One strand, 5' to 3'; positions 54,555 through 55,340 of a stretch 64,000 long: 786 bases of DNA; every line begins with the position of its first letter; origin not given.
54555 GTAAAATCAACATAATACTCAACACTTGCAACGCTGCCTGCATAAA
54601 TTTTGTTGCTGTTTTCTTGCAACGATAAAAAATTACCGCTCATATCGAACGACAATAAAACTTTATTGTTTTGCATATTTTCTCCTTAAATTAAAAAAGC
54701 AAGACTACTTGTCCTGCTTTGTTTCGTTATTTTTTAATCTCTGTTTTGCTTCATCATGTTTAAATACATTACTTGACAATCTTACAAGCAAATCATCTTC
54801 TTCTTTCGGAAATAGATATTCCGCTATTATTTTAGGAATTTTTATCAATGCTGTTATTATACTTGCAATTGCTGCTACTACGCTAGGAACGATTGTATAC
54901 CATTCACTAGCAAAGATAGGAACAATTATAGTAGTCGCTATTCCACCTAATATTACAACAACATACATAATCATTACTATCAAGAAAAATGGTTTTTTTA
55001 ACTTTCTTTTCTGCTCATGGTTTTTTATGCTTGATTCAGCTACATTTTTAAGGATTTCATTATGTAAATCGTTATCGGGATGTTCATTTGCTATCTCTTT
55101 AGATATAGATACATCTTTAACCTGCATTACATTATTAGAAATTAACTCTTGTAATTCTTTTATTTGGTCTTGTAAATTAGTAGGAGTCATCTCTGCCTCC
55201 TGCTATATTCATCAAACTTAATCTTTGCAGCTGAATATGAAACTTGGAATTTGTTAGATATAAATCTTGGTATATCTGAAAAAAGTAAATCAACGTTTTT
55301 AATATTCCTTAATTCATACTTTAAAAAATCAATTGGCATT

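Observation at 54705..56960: Four-gene cassette (ImmA-like peptidase plus three membrane proteins) with its own promoter inside the tail module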

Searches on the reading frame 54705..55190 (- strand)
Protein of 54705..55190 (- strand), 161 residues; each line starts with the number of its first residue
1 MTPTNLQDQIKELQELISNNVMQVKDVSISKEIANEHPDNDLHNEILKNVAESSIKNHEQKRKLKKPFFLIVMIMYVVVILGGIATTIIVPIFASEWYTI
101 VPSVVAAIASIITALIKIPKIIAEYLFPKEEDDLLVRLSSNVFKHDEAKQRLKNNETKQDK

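Call 5: search_protein_families(library=pfam, proteins=[window:54705-55190:-], max_evalue=0.1)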
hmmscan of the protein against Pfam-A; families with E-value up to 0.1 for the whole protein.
window:54705-55190:- (161 aa): 4 families
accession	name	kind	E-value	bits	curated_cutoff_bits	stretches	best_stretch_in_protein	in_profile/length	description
PF04547.17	Anoctamin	-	0.022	14.1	28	1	50-127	101-188/460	Calcium-activated chloride channel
PF00482.28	T2SSF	-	0.025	15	25.2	1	45-91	79-125/125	Type II secretion system (T2SS), protein F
PF06653.16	Claudin_3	-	0.025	15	28.7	1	50-118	76-150/163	Tight junction protein, Claudin-like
PF11293.13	DUF3094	-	0.061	13.5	27.1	0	57-84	20-47/55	Protein of unknown function (DUF3094)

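Call 6: search_protein_families(library=padloc, proteins=[window:54705-55190:-], max_evalue=1)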
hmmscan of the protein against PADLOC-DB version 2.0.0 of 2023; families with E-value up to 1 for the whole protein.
window:54705-55190:- (161 aa): 1 family
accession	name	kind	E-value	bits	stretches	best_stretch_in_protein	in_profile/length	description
PDLC01992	CARF_m9--CARF_TM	-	0.058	11.1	1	48-119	152-220/223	-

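Call 7: search_protein_families(library=phrogs, proteins=[window:54705-55190:-], max_evalue=0.01)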
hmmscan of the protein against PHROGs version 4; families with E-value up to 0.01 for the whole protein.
window:54705-55190:- (161 aa): 1 family
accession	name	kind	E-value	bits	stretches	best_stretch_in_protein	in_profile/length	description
phrog_35754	-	unknown function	0.00094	20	1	45-150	50-153/160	-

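Call 11: find_encoding_contigs(protein=window:54705-55190:-, flank=10000, max_places=10)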
Protein window:54705-55190:- (161 aa): 5 contigs read that carry it; 4 places shown.
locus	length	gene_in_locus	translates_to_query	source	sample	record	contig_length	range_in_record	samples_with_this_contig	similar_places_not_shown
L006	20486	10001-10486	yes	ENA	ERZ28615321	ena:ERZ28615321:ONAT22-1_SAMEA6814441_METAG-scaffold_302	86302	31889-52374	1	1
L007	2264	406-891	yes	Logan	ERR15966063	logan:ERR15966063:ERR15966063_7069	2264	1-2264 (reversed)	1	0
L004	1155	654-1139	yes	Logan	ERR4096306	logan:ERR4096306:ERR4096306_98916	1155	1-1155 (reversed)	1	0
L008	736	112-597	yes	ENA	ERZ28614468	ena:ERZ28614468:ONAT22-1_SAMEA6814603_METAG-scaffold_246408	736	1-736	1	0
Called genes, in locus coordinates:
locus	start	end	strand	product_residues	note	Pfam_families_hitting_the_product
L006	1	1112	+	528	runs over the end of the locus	PF06152:Phage_min_cap2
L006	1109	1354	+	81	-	-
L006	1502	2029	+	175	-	PF14265:DUF4355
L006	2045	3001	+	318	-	-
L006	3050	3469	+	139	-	-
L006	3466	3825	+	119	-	-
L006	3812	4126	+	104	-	-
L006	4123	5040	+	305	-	-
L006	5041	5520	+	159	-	-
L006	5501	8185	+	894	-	-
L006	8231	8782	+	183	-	-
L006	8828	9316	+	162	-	-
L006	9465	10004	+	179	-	PF06114:Peptidase_M78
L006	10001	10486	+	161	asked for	-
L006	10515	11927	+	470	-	-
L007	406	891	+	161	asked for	-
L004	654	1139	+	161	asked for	-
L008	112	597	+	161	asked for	-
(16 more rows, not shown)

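Call 15: search_dna_similar(query=window:54705-55190:-, collection=phages, mode=protein, max_rows=25, max_evalue=0.1)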
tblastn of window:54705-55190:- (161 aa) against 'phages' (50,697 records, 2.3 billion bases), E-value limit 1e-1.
No match.

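Call 22: find_homologous_proteins(query=window:54705-55190:-, max_evalue=0.01)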
Query window:54705-55190:- (161 aa): 6 proteins with E <= 0.01 among 62 candidates.
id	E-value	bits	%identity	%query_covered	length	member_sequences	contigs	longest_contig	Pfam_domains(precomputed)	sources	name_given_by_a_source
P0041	2.7e-82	292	85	100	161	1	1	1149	-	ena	-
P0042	2.5e-60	220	66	99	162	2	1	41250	-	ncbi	-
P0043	3.9e-57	210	65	99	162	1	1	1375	-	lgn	-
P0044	8.4e-39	151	52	94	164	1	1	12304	-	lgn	-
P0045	1.6e-38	150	80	43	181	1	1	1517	-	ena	-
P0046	7.6e-33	131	97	43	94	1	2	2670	-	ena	-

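Call 23: find_encoding_contigs(protein=P0042, flank=8000, max_places=2)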
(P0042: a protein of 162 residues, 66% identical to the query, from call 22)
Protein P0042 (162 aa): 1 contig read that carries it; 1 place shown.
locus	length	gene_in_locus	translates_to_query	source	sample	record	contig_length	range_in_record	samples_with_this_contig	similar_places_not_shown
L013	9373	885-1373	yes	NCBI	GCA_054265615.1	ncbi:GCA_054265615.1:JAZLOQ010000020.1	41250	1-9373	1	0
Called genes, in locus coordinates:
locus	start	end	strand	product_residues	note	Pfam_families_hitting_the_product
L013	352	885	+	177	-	PF06114:Peptidase_M78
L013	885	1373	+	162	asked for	-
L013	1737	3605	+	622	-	PF01134:GIDA, PF07992:Pyr_redox_2 (weak), PF21680:GIDA_C_1st, PF13932:SAM_GIDA_C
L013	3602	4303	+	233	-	PF02527:GidB, PF13847:Methyltransf_31 (weak)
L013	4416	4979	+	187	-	-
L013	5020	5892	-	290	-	-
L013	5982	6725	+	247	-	-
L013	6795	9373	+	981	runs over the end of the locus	PF21445:ADDB_N, PF12705:PDDEXK_1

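Call 24: find_encoding_contigs(protein=P0044, flank=8000, max_places=2)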
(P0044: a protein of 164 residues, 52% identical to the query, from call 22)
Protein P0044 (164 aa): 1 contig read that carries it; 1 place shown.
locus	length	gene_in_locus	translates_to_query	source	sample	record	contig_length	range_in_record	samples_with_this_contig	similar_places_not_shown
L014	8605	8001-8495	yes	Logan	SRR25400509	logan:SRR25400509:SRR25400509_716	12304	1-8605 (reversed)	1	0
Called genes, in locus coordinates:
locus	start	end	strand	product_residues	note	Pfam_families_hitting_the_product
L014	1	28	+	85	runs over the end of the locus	-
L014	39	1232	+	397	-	-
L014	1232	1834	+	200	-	-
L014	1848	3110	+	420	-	-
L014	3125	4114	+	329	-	-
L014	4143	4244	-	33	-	-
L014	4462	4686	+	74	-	-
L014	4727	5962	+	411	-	-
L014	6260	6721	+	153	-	-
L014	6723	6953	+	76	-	-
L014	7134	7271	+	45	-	-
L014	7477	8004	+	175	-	PF06114:Peptidase_M78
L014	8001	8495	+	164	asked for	-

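Call 60: predict_structure(alignment_id=A5)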
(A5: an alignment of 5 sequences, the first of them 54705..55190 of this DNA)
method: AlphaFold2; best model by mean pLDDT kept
length: 161 residues; sequences in the alignment: 5
mean_pLDDT: 56.8   pTM: 0.33
mean pLDDT of the five models: 56.8, 55.4, 55.3, 54.7, 47.2
residues with pLDDT >= 90: 0; 70-90: 21; 50-70: 99; < 50: 41
segments of 3 or more residues with pLDDT < 50: 1-3, 20-39, 41-43, 130-134, 157-161
pLDDT, mean of each block of 10 residues (from residue 1): 51 53 42 43 50 57 63 72 72 68 68 63 55 49 53 50 40
secondary structure, 60 per line:
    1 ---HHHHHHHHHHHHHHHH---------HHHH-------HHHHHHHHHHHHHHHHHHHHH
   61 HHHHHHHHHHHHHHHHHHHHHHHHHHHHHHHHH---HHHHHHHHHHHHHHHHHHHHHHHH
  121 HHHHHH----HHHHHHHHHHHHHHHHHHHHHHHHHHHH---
elements in order: H4-19 H29-32 H40-93 H97-126 H131-158

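Call 61: search_protein_representatives(alignment_id=A5)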
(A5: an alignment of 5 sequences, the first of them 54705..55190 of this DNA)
Query: 5 sequences, 162 profile positions. Proteins with E-value up to 0.001 (for the whole library): 649; up to 1e-10: 98; up to 1e-30: 6. The best 150 are listed.
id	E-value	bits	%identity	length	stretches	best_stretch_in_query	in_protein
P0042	2.9e-88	309.9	-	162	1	1-161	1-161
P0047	3.3e-46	173.2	-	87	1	75-161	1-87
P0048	8.7e-45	168.5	-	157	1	7-157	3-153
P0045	3.9e-38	146.9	-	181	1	1-92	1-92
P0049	3.3e-35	137.4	-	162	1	5-151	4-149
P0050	5.9e-31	123.6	-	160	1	2-157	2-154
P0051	1.7e-26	109.1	-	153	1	11-159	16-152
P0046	2.2e-23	98.9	-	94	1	1-70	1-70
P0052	1.8e-21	92.7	-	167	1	16-161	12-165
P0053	6.8e-21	90.9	-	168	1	8-156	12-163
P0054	2.5e-20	89.0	-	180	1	25-159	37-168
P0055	2.0e-18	82.9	-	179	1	28-159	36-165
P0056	7.9e-18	80.9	-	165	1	5-149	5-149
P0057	3.1e-16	75.7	-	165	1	38-139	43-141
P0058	2.2e-15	72.9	-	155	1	41-150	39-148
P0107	1.1e-11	61.0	-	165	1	46-146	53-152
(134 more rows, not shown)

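Call 63: search_protein_families(library=padloc, alignment_id=A6, max_evalue=0.01)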
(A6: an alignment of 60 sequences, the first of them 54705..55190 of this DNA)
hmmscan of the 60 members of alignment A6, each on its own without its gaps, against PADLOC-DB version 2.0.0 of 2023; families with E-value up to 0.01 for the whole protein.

A. member 1, window:54705-55190:- (161 aa): 0 families

B. families by the number of members that match (of 60 scanned): 14 families
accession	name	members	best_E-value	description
PDLC01605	Csx27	5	1.2e-05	CAS-VI-B; associated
PDLC01992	CARF_m9--CARF_TM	3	0.00033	-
PDLC01604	tm_4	2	4.3e-05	CAS-VI-B; associated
PDLC01943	CARF8--CARF_TM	1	0.00014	-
PDLC04051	PD-T4-6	1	0.00066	-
PDLC03819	RTasSLATT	1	0.0018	DRT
PDLC03843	LeoC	1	0.0022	-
PDLC03841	LeoBC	1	0.0028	-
PDLC02364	PycTM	1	0.004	-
PDLC04685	PDC-M50A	1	0.0041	-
PDLC00677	Effector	1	0.0056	2TM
PDLC00719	Effector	1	0.0067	4TM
PDLC00696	Effector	1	0.0071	2TM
PDLC01944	CARF8--CARF_TM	1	0.0086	-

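Call 64: search_protein_families(library=pfam, alignment_id=A6, max_evalue=0.01)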
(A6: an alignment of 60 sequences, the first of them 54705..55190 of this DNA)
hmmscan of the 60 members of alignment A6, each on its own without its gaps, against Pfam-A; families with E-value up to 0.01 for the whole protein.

A. member 1, window:54705-55190:- (161 aa): 0 families

B. families by the number of members that match (of 60 scanned): 48 families (the first 25 are shown)
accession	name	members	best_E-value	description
PF20990.2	DUF2207_C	13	1.2e-06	Predicted membrane protein (DUF2207) C-terminal domain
PF06687.17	SUR7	7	0.00019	SUR7/PalI family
PF00482.28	T2SSF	6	0.00059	Type II secretion system (T2SS), protein F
PF14093.11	DUF4271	3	0.0011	Domain of unknown function (DUF4271)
PF24357.1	TMD0_ABC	3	0.0022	ABC transporter TMD0 domain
PF02674.22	Colicin_V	2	0.00019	Colicin V production protein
PF06055.17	ExoD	2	0.00056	Exopolysaccharide synthesis, ExoD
PF10661.14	EssA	2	0.00064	WXG100 protein secretion system (Wss), protein EssA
PF18181.6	SLATT_1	2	0.00079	SMODS and SLOG-associating 2TM effector domain 1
PF19658.4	DUF6161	2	0.0016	Family of unknown function (DUF6161)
PF01769.21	MgtE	2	0.0023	Divalent cation transporter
PF15031.11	DUF4528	1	0.00048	Domain of unknown function (DUF4528)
PF05745.16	CRPA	1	0.0005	Chlamydia 15 kDa cysteine-rich outer membrane protein (CRPA)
PF20480.3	DUF6720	1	0.00056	Family of unknown function (DUF6720)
PF12729.13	4HB_MCP_1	1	0.00082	Four helix bundle sensory module for signal transduction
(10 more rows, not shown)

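Call 65: find_related_loci(query=A6, collection=viral_contigs, flank=4000)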
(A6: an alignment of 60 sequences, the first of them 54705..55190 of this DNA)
Query A6 (161 aa) in viral_contigs; peptide patterns used: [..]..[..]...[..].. (x = any residue, [..] = any of these).
93 stretches matched a pattern; 14 encode a relative of the query (tblastn E <= 1e-3); 13 distinct loci.
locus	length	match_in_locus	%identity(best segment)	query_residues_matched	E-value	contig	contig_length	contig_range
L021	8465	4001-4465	28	15-156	2e-12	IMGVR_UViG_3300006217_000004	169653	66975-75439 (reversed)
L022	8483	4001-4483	31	4-156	8e-12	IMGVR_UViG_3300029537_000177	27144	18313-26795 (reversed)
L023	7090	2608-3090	31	4-156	8e-12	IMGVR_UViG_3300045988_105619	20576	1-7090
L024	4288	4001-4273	32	60-151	1e-11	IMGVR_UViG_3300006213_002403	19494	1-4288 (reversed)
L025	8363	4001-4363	25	25-146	2e-10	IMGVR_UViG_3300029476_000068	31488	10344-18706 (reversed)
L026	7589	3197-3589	29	35-151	3e-10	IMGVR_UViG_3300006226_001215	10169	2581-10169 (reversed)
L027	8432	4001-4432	28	19-160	4e-9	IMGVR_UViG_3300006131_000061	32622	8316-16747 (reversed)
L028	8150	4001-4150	36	99-148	2e-6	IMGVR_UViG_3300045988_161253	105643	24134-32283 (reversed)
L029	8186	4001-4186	34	100-155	4e-6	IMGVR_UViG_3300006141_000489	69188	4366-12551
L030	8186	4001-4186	34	100-155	4e-6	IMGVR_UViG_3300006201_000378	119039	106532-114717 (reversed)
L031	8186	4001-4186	34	100-155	4e-6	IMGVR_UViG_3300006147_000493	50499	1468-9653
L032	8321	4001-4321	29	49-156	4e-5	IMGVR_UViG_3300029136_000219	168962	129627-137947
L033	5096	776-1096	29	49-156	4e-5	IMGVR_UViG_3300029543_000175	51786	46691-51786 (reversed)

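Call 93: predict_structure(alignment_id=A6)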
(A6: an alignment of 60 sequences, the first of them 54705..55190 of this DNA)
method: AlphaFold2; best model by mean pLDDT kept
length: 161 residues; sequences in the alignment: 60
mean_pLDDT: 81.0   pTM: 0.52
mean pLDDT of the five models: 81.0, 80.5, 80.2, 78.9, 78.8
residues with pLDDT >= 90: 37; 70-90: 99; 50-70: 10; < 50: 15
segments of 3 or more residues with pLDDT < 50: 22-28, 30-33, 35-37
pLDDT, mean of each block of 10 residues (from residue 1): 68 75 48 51 80 88 90 90 90 90 90 88 82 86 89 91 76
secondary structure, 60 per line:
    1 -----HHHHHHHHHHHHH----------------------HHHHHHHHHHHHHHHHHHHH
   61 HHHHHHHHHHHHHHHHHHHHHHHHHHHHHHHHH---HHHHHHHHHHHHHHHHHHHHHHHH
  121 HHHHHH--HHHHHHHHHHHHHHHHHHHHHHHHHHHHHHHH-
elements in order: H6-18 H41-93 H97-126 H129-160

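Call 97: fold_search(model_id=the predicted structure, library=pdb)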
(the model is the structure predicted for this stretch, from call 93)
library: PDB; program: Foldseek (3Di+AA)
matches with E <= 10: 7; with E <= 0.001: 0
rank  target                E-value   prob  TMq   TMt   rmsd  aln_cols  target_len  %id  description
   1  8yq5_A                4.2e+00  0.12  0.30  0.25  14.2        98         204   14  Cryo-EM structure of a de novo designed transmembrane protein tmZC8-BTB (released 2025-09-24)
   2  8yq6_A                5.9e+00  0.09  0.32  0.26  13.7       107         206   13  Cryo-EM structure of a de novo designed voltage-gated anion channel (dVGAC) (released 2025-09-24)
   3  9m05_E                5.9e+00  0.06  0.28  0.24  14.0       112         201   13  Cryo-EM structure of dVGAC complexed with iodide (released 2025-10-29)
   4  8yq5_B                6.3e+00  0.09  0.32  0.26  13.9       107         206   13  Cryo-EM structure of a de novo designed transmembrane protein tmZC8-BTB (released 2025-09-24)
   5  3k9a                  7.2e+00  0.03  0.17  0.26   8.7        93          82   16  Crystal Structure of HIV gp41 with MPER (released 2010-05-26)
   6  7a5p_s                8.3e+00  0.06  0.20  0.37  23.1        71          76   17  Human C Complex Spliceosome - Medium-resolution PERIPHERY (released 2020-10-14)
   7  7oyc_h1               8.9e+00  0.09  0.22  0.28   4.0        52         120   12  Cryo-EM structure of the Xenopus egg 80S ribosome (released 2022-07-20)

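Call 98: fold_search(model_id=the predicted structure, library=viral)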
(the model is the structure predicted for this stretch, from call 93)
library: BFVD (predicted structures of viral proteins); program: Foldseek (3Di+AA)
matches with E <= 10: 106; with E <= 0.001: 0
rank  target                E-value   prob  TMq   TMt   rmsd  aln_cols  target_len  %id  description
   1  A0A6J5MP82            2.9e-01  0.15  0.23  0.22  20.9       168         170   12  Uncharacterized protein [uncultured Caudovirales phage]
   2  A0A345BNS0            3.3e-01  0.85  0.42  0.58   4.2       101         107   19  (no name in the UniProt tables at hand)
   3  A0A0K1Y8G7            4.1e-01  0.08  0.16  0.12  16.8       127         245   13  (no name in the UniProt tables at hand)
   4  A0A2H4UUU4            4.7e-01  0.14  0.25  0.26  14.4       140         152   19  Uncharacterized protein [Bodo saltans virus]
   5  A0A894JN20            1.1e+00  0.23  0.34  0.17   9.0       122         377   11  (no name in the UniProt tables at hand)
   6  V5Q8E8                1.3e+00  0.25  0.38  0.41  12.9       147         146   12  Holin-antiholin [Xylella phage Sano]
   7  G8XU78                2.0e+00  0.33  0.38  0.51   8.7       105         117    8  Protein A5 [Aotine betaherpesvirus 1]
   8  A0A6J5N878            2.1e+00  0.12  0.34  0.09  25.8       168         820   13  Bacteriophage lambda, GpH, tail tape measure, C-terminal [uncultured Caudovirales phage]
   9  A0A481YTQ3            3.0e+00  0.16  0.35  0.15   6.2       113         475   13  Uncharacterized protein [Marseillevirus LCMAC101]
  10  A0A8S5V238            3.0e+00  0.06  0.24  0.19  13.8       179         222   14  Uncharacterized protein [Myoviridae sp. ctJ2i1]
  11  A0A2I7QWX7            3.2e+00  0.15  0.33  0.47   7.1       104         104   12  (no name in the UniProt tables at hand)
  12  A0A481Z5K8            3.2e+00  0.13  0.33  0.27   8.9       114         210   14  Uncharacterized protein [Pithovirus LCPAC103]
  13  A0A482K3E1            3.2e+00  0.12  0.23  0.37  10.3        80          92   15  (no name in the UniProt tables at hand)
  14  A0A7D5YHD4            3.4e+00  0.11  0.35  0.14  11.8       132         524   17  Uncharacterized protein [Scale drop disease virus]
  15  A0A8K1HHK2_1          3.4e+00  0.09  0.34  0.06  24.6       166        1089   11  Putative polyprotein [Red panda feces-associated Iflaviridae]
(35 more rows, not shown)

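Call 99: search_dna_similar(query=L028:3683-4261:+, collection=phages, mode=protein, max_evalue=0.001, max_rows=15)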
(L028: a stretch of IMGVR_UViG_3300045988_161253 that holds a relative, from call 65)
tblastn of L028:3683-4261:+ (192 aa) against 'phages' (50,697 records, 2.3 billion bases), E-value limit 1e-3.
No match.

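Call 100: search_dna_similar(query=L022:3986-4498:+, collection=phages, mode=protein, max_evalue=0.001, max_rows=15)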
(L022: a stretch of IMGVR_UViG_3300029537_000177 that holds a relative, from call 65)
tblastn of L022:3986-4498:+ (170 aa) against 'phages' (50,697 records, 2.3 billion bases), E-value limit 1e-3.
No match.

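Call 101: search_protein_families(library=phrogs, alignment_id=A6, max_evalue=0.001)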
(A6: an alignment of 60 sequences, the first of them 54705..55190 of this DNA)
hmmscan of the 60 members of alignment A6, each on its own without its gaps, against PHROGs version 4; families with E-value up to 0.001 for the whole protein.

A. member 1, window:54705-55190:- (161 aa): 1 family
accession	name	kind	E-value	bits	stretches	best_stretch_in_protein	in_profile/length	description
phrog_35754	-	unknown function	0.00094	20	0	45-150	50-153/160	-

B. families by the number of members that match (of 60 scanned): 8 families
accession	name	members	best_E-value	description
phrog_35754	-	7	1.3e-05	-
phrog_297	-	2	0.00012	holin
phrog_2203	-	2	0.00021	membrane protein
phrog_9350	-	1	0.00032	-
phrog_31504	-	1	0.00041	-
phrog_12855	-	1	0.00083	membrane protein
phrog_31993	-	1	0.00087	-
phrog_3854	-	1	0.00088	ribulose-1;5-bisphosphate carboxylase/oxygenase small subunit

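Call 102: search_protein_families(library=ncbifam, alignment_id=A6, max_evalue=0.01)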
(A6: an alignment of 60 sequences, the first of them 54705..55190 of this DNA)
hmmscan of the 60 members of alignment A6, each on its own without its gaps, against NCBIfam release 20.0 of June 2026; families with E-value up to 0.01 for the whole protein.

A. member 1, window:54705-55190:- (161 aa): 1 family
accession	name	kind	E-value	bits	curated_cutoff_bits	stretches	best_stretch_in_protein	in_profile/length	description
TIGR04259.1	oxa_formateAnti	equivalog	0.0036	16.2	335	1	53-119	193-261/405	oxalate/formate MFS antiporter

B. families by the number of members that match (of 60 scanned): 36 families (the first 25 are shown)
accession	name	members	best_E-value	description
NF033634.1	SLATT_1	9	5.2e-08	SLATT domain-containing protein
NF046000.1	MAG1210_fam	7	0.0001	MAG1210 family protein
NF049853.1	WD_0736_fam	5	0.00014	WD_0736 family protein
TIGR01620.2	hyp_HI0043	4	0.00089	TIGR01620 family protein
TIGR01597.1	PYST-B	3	3.1e-05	Plasmodium yoelii subtelomeric family PYST-B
NF033571.0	motil_scm1_spiro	2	2.3e-05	motility-associated protein Scm1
TIGR04259.1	oxa_formateAnti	2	0.0022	oxalate/formate MFS antiporter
NF045993.1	MAG0130_MAG3770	2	0.0028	MAG0130/MAG3770 family membrane protein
NF033688.1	MG406_fam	2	0.0082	MG406 family protein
NF040557.1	CAS_Csx27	1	7.3e-05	type VI-B CRISPR accessory protein Csx27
TIGR01218.1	Gpos_tandem_5TM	1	0.00012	tandem five-TM protein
NF007178.0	PRK09609.1-3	1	0.0003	hypothetical protein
TIGR02121.1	Na_Pro_sym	1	0.00089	sodium/proline symporter PutP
NF007484.0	PRK10077.1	1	0.001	D-xylose transporter XylE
NF045962.1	MAG2810_fam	1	0.0016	MAG2810 family protein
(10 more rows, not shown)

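Call 106: search_dna_similar(query=P0107, collection=phages, mode=protein, max_evalue=0.01, max_rows=15)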
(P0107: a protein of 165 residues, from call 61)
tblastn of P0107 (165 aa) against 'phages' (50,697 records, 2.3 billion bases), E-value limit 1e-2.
No match.
